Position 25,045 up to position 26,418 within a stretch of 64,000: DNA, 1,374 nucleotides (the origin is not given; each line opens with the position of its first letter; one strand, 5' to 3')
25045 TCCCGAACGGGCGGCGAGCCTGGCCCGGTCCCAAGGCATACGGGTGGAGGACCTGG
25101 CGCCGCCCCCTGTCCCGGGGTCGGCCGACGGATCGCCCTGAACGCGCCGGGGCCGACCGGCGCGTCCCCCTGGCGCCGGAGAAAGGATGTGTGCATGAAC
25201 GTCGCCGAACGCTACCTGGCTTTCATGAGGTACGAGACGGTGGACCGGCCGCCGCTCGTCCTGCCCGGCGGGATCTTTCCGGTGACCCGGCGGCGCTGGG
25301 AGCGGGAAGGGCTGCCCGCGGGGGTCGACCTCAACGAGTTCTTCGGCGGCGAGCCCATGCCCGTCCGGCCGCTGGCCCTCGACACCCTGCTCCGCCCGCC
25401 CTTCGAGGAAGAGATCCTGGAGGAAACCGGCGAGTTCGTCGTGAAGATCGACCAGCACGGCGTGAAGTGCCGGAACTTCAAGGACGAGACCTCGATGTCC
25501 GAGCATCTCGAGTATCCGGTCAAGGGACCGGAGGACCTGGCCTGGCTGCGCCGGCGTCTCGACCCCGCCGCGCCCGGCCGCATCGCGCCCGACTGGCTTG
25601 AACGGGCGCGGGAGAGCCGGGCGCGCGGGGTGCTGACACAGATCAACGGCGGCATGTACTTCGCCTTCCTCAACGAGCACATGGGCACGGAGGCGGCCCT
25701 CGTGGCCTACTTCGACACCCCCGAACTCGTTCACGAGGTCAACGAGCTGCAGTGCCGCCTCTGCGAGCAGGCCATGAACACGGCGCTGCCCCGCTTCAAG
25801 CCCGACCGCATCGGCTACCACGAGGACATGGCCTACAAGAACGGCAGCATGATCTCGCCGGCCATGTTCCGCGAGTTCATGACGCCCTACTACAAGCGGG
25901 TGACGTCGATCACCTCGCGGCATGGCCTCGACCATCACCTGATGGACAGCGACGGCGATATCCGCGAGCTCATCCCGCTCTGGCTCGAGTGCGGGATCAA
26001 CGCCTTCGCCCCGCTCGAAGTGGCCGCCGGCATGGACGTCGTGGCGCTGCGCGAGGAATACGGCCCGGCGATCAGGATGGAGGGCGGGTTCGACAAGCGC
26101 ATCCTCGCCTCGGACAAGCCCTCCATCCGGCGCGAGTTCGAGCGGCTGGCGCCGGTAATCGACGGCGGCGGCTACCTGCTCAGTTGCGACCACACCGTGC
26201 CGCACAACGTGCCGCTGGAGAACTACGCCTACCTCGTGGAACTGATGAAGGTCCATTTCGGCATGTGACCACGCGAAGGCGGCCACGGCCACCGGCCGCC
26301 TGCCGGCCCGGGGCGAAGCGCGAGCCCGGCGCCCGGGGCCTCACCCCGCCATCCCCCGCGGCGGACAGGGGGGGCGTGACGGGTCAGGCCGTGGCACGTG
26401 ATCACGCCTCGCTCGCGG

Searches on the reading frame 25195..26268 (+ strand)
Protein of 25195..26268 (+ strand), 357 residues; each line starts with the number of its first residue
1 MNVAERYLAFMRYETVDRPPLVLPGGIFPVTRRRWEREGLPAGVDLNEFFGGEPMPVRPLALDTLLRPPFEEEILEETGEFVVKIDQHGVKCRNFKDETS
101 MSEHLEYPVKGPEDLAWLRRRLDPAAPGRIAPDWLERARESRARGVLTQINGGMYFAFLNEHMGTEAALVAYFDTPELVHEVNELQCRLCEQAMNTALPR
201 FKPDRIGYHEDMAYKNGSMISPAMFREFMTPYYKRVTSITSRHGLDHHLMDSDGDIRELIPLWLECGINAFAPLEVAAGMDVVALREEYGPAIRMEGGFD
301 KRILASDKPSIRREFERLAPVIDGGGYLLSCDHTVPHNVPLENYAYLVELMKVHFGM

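Call 33: search_protein_families(library=pfam, proteins=[window:25195-26268:+], max_evalue=0.001)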
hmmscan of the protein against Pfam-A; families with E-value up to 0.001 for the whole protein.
window:25195-26268:+ (357 aa): 1 family
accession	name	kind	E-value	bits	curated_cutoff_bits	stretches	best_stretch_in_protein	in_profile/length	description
PF01208.23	URO-D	-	2.3e-13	50.4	23.9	1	175-352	172-344/346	Uroporphyrinogen decarboxylase (URO-D)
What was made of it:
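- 25195..26268 (+): URO-D-like gene immediately downstream of B. Pfam gives URO-D at 2e-13 (call 33).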
